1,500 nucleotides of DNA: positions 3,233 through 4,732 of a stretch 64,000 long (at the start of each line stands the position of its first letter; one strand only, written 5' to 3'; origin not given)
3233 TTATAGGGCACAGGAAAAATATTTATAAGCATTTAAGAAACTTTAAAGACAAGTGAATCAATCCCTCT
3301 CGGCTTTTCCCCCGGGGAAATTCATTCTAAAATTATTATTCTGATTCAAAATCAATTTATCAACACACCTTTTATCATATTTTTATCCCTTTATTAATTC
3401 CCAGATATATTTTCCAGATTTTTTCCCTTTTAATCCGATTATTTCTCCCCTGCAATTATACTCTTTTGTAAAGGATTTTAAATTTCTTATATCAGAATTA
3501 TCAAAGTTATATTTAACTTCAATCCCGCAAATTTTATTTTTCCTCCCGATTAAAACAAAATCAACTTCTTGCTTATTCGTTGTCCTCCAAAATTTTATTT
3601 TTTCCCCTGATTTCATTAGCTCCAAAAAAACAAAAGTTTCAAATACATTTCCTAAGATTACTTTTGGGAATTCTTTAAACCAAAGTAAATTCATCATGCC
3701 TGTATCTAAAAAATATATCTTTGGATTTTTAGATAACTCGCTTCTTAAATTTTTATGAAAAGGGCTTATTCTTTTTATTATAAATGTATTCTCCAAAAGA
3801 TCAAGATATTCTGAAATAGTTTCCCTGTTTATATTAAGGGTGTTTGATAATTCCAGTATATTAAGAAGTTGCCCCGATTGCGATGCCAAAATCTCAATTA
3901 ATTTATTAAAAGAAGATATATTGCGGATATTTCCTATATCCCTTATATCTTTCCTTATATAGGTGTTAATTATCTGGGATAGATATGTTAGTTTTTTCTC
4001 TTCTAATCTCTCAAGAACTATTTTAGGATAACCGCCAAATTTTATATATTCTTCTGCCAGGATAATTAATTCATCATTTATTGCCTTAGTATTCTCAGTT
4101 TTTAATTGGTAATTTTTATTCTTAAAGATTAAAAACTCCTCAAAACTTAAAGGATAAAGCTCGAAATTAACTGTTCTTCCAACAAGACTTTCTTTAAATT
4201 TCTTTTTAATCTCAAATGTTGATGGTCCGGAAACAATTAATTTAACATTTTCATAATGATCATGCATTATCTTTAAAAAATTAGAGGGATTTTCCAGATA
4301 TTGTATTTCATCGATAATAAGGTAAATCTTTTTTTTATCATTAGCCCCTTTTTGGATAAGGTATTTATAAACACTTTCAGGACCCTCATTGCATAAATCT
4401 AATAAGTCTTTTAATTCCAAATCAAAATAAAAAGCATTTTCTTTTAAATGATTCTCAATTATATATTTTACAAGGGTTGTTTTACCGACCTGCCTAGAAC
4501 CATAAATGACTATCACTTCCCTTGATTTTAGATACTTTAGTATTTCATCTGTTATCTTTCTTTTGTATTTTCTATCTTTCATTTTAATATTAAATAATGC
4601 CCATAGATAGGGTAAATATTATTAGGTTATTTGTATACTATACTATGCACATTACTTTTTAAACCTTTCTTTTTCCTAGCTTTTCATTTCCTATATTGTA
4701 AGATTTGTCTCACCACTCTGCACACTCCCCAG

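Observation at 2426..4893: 191-bp direct repeat duplicating promoter plus signal peptide of a surface-protein gene flanks a TA+ATPase cassette; poly-G tract differs by one base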

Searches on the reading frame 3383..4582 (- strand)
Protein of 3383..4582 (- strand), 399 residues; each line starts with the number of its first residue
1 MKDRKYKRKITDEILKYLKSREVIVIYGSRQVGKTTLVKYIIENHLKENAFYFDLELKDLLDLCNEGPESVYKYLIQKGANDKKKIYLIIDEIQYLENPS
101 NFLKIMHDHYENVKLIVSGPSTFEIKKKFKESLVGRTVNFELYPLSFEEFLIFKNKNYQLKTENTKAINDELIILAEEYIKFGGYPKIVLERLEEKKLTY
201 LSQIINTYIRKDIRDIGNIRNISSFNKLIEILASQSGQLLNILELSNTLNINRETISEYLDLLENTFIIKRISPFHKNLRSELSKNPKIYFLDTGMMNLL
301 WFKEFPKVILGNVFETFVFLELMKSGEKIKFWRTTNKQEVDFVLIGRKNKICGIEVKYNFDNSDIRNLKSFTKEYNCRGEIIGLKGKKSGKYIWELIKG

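Call 11: find_encoding_contigs(protein=window:3383-4582:-, flank=10000, max_places=10)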
Protein window:3383-4582:- (399 aa): 8 contigs read that carry it; 4 places shown.
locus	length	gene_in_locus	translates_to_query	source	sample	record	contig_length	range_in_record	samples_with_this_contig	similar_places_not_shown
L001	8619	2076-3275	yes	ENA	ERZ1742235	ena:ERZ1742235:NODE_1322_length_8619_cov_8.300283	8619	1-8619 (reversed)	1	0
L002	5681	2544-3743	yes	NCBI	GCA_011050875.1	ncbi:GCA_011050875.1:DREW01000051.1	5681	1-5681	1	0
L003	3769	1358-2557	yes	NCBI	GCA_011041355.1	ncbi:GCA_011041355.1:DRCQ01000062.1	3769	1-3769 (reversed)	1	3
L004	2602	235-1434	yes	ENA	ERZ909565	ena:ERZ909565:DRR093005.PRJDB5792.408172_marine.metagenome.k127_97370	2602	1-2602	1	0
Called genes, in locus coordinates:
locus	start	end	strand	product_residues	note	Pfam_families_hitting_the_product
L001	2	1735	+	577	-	?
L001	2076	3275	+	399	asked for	PF01637:ATPase_2 (weak), PF13173:AAA_14, PF13401:AAA_22 (faint), PF13635:DUF4143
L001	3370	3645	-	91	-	PF05016:ParE_toxin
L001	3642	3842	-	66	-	-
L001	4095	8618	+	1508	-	?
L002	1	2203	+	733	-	PF00082:Peptidase_S8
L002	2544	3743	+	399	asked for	PF01637:ATPase_2 (weak), PF13173:AAA_14, PF13401:AAA_22 (faint), PF13635:DUF4143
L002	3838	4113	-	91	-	PF05016:ParE_toxin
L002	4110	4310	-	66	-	-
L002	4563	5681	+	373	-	?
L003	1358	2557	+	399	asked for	PF01637:ATPase_2 (weak), PF13173:AAA_14, PF13401:AAA_22 (faint), PF13635:DUF4143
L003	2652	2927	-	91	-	PF05016:ParE_toxin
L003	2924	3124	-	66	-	-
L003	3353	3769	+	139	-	?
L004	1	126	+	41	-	?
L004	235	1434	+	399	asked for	PF01637:ATPase_2 (weak), PF13173:AAA_14, PF13401:AAA_22 (faint), PF13635:DUF4143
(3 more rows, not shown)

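Call 13: search_protein_families(library=pfam, proteins=[window:3383-4582:-], max_evalue=0.01)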
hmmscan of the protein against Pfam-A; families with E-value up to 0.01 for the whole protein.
window:3383-4582:- (399 aa): 8 families
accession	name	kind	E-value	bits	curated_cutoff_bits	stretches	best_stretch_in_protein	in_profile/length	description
PF13635.12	DUF4143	-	1.7e-43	148.5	28.1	1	210-359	1-160/160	Domain of unknown function (DUF4143)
PF13173.12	AAA_14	-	4.1e-33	114.6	27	1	21-151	2-129/129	AAA domain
PF01637.24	ATPase_2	-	4.3e-09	36.9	33.2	1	13-56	10-58/225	ATPase domain predominantly from Archaea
PF13401.12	AAA_22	-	5e-07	30.5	27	1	20-121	4-124/130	AAA domain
PF20720.3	nSTAND3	-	6.2e-05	23.2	27.2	1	9-66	5-63/155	Novel STAND NTPase 3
PF00004.35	AAA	-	0.00025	21.9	21.2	1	24-98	1-71/131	ATPase family associated with various cellular activities (AAA)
PF13191.12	AAA_16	-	0.00055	20.9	32.6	0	20-51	22-54/167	AAA ATPase domain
PF24883.2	NPHP3_N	-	0.0046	17.6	24.8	0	19-48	20-49/164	Nephrocystin 3, N-terminal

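Call 52: search_protein_families(library=padloc, proteins=[window:3383-4582:-], max_evalue=0.001)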
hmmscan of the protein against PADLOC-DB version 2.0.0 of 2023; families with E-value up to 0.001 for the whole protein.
window:3383-4582:- (399 aa): 9 families
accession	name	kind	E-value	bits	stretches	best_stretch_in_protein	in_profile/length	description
PDLC04789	PDC-S01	-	2.6e-87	291.3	1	6-376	2-357/375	-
PDLC04787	PDC-S01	-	9.1e-71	236.9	1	1-375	6-379/412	-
PDLC04790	PDC-S01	-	5e-68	227.7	1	1-375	8-386/422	-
PDLC04791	PDC-S01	-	4.9e-44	148.6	1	6-385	2-378/395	-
PDLC04788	PDC-S01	-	1.9e-41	140.5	1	7-376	3-399/448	-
PDLC04786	PDC-S01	-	3e-39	133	1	6-378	3-405/439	-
PDLC04792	PDC-S01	-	6.3e-26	89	1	7-377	3-405/452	-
PDLC04140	mad8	-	1.1e-05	23.1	0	14-54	20-64/314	mads_8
PDLC04984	PDC-S27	-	3.9e-05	20.7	1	4-46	7-48/474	-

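Call 59: find_homologous_proteins(query=window:3383-4582:-, max_evalue=1e-40)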
Query window:3383-4582:- (399 aa): 3041 proteins with E <= 1e-40 among 8000 candidates; the best 120 are listed.
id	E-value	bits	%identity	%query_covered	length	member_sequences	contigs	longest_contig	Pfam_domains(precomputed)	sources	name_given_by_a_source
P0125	2.0e-255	865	100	100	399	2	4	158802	PF13173.13,PF13635.13,PF13401.13,PF01637.25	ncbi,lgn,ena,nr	ncbi:MAG TPA: ATP-binding protein [Candidatus Pacearchaeota archaeon]|nr:archaeal ATPase [archaeon B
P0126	4.2e-219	745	85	100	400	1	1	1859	PF13173.13,PF13635.13,PF13401.13,PF01637.25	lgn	-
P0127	3.2e-215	732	83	100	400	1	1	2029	PF13173.13,PF13635.13,PF13401.13,PF01637.25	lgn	-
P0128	7.8e-203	692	79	100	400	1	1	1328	PF13173.13,PF13635.13,PF13401.13,PF01637.25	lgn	-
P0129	3.4e-202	690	79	100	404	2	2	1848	PF13173.13,PF13635.13,PF13401.13,PF01637.25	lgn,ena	-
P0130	2.2e-199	680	78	100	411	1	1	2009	PF13173.13,PF13635.13,PF13401.13,PF01637.25,PF20720.4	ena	-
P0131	3.9e-199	679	77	100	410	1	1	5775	PF13173.13,PF13635.13,PF13401.13,PF01637.25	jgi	-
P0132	4.0e-199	679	78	100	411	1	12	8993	PF13173.13,PF13635.13,PF13401.13,PF01637.25,PF20720.4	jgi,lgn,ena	-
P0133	1.6e-198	677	77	100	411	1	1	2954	PF13173.13,PF13635.13,PF13401.13,PF01637.25,PF20720.4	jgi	-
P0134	1.8e-196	671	76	100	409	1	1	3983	PF13173.13,PF13635.13,PF13401.13,PF01637.25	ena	-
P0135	1.9e-196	671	76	100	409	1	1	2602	PF13173.13,PF13635.13,PF13401.13,PF01637.25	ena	-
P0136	6.2e-196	669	76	100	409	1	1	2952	PF13173.13,PF13635.13,PF13401.13,PF01637.25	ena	-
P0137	1.0e-195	668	76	100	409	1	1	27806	PF13173.13,PF13635.13,PF13401.13,PF01637.25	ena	-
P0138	1.7e-195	668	76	100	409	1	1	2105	PF13173.13,PF13635.13,PF13401.13,PF01637.25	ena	-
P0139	2.3e-195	667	75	100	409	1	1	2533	PF13173.13,PF13635.13,PF13401.13,PF01637.25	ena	-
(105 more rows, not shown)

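Call 60: find_encoding_contigs(protein=P0132, flank=5000, max_places=10)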
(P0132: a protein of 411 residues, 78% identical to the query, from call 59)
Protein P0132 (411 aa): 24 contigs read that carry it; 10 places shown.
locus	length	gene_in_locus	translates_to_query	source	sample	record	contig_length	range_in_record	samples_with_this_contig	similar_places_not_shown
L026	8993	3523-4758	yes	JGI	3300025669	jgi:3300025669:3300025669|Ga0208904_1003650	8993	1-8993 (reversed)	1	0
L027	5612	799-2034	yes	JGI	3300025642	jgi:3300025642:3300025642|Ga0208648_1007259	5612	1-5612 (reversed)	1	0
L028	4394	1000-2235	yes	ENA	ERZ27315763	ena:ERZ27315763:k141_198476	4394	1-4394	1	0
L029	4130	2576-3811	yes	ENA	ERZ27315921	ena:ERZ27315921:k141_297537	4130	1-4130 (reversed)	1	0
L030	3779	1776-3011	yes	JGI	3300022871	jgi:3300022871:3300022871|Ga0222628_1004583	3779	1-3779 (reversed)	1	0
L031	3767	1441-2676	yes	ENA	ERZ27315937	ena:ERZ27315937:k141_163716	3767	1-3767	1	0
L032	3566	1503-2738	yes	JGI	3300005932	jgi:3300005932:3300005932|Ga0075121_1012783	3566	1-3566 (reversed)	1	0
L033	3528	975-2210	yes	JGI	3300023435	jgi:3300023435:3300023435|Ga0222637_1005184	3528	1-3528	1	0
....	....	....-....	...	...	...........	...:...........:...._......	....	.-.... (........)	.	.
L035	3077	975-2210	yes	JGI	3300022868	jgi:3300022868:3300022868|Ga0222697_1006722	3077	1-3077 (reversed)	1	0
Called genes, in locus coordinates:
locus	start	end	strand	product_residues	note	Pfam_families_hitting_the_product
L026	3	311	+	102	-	?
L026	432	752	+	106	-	-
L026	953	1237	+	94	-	PF01909:NTP_transf_2, PF18765:Polbeta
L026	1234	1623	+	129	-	PF01934:HepT-like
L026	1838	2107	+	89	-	-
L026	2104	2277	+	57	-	-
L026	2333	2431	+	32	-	-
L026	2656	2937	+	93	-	PF01909:NTP_transf_2, PF18765:Polbeta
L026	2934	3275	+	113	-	PF01934:HepT-like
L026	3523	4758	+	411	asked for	PF01637:ATPase_2 (weak), PF20720:nSTAND3 (weak), PF13173:AAA_14, PF13401:AAA_22 (faint), PF13635:DUF4143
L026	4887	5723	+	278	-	PF02498:Bro-N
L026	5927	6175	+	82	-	PF15919:HicB_lk_antitox, PF21748:UPF0150 (weak)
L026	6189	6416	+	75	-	PF07927:HicA_toxin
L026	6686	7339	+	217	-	PF01936:NYN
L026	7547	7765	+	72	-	PF15919:HicB_lk_antitox, PF21748:UPF0150 (weak)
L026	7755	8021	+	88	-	PF07927:HicA_toxin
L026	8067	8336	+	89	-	PF04014:MazE_antitoxin (weak)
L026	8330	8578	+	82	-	PF05016:ParE_toxin (weak)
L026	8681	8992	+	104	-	?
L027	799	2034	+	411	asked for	PF01637:ATPase_2 (weak), PF20720:nSTAND3 (weak), PF13173:AAA_14, PF13401:AAA_22 (faint), PF13635:DUF4143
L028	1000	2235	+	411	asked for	PF01637:ATPase_2 (weak), PF20720:nSTAND3 (weak), PF13173:AAA_14, PF13401:AAA_22 (faint), PF13635:DUF4143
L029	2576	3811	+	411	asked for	PF01637:ATPase_2 (weak), PF20720:nSTAND3 (weak), PF13173:AAA_14, PF13401:AAA_22 (faint), PF13635:DUF4143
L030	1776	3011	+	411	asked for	PF01637:ATPase_2 (weak), PF20720:nSTAND3 (weak), PF13173:AAA_14, PF13401:AAA_22 (faint), PF13635:DUF4143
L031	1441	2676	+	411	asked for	PF01637:ATPase_2 (weak), PF20720:nSTAND3 (weak), PF13173:AAA_14, PF13401:AAA_22 (faint), PF13635:DUF4143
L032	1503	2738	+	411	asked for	PF01637:ATPase_2 (weak), PF20720:nSTAND3 (weak), PF13173:AAA_14, PF13401:AAA_22 (faint), PF13635:DUF4143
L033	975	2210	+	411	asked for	PF01637:ATPase_2 (weak), PF20720:nSTAND3 (weak), PF13173:AAA_14, PF13401:AAA_22 (faint), PF13635:DUF4143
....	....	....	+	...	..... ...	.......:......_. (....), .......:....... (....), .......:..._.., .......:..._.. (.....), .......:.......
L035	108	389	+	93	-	PF01909:NTP_transf_2, PF18765:Polbeta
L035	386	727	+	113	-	PF01934:HepT-like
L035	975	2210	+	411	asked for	PF01637:ATPase_2 (weak), PF20720:nSTAND3 (weak), PF13173:AAA_14, PF13401:AAA_22 (faint), PF13635:DUF4143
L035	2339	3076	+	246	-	?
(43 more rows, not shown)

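Call 69: find_encoding_contigs(protein=P0126, flank=5000, max_places=5)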
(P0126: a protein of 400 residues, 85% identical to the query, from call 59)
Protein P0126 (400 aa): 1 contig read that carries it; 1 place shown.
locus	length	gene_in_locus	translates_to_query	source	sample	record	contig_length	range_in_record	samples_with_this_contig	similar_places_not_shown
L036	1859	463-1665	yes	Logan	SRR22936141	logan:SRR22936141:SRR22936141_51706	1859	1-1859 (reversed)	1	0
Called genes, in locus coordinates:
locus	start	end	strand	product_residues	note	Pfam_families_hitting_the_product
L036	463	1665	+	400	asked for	PF01637:ATPase_2 (weak), PF13173:AAA_14, PF13401:AAA_22 (weak), PF13635:DUF4143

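Call 70: find_encoding_contigs(protein=P0127, flank=5000, max_places=5)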
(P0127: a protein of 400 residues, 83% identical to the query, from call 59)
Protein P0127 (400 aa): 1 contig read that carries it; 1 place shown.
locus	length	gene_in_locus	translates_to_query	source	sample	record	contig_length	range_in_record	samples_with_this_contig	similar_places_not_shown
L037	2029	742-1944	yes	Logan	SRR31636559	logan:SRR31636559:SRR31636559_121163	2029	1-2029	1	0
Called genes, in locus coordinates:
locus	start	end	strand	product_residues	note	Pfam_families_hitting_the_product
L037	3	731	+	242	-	?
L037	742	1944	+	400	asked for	PF01637:ATPase_2 (weak), PF13173:AAA_14, PF13401:AAA_22 (weak), PF13635:DUF4143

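Call 75: search_dna_similar(query=window:3383-4582:-, collection=plasmids, mode=protein, max_rows=8, max_evalue=1e-20)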
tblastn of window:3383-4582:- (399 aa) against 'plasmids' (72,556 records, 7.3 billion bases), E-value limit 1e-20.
Records with a match: 295; places in all: 313; records where one place covers at least 80% of the query: 289.
Best place of each record, by identity: <60% 295.
By first word of the organism name: Rhizobium 56; Agrobacterium 45; Moraxella 39; Thermus 12; Ensifer 8; Sinorhizobium 7; Sulfitobacter 7; Runella 6; Enterococcus 6; Neorhizobium 5; and 64 more.
By predicted mobility (MOB-suite, as given by PLSDB): non-mobilizable 131; conjugative 107; mobilizable 57.
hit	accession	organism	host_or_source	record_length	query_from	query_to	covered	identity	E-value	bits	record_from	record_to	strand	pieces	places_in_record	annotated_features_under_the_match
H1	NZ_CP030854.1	Runella rosea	Whole organism,fresh water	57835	7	368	91%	32.9%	2e-51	192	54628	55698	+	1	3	ATP-binding protein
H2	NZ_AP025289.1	Treponema saccharophilum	-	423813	7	375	92%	31.5%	2e-42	166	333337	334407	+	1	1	ATP-binding protein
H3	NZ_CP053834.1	Arcobacter cloacae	cell culture,Sewage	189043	14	371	90%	32.3%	1e-30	131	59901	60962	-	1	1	ATP-binding protein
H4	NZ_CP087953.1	Desulfosarcina sp. BuS5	-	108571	6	375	93%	31.1%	8e-41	161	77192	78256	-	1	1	ATP-binding protein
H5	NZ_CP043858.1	Aliarcobacter cibarius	cell culture,Poultry carcass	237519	5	381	94%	30.2%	1e-31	134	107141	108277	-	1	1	ATP-binding protein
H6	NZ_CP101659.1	Wolbachia endosymbiont of Aedes albopictus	Aedes albopictus,Wolbachia purified ...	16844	6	392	97%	28.6%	1e-31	134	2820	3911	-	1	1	ATP-binding protein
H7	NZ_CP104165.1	Candidatus Bandiella numerosa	Cryptomonas gyropyrenoidosa SAG ...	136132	12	359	87%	30.7%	5e-32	135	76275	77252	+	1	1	ATP-binding protein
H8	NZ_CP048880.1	Spartinivicinus ruber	pure culture,coastal sediment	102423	1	357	89%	29.9%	5e-32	135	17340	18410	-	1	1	ATP-binding protein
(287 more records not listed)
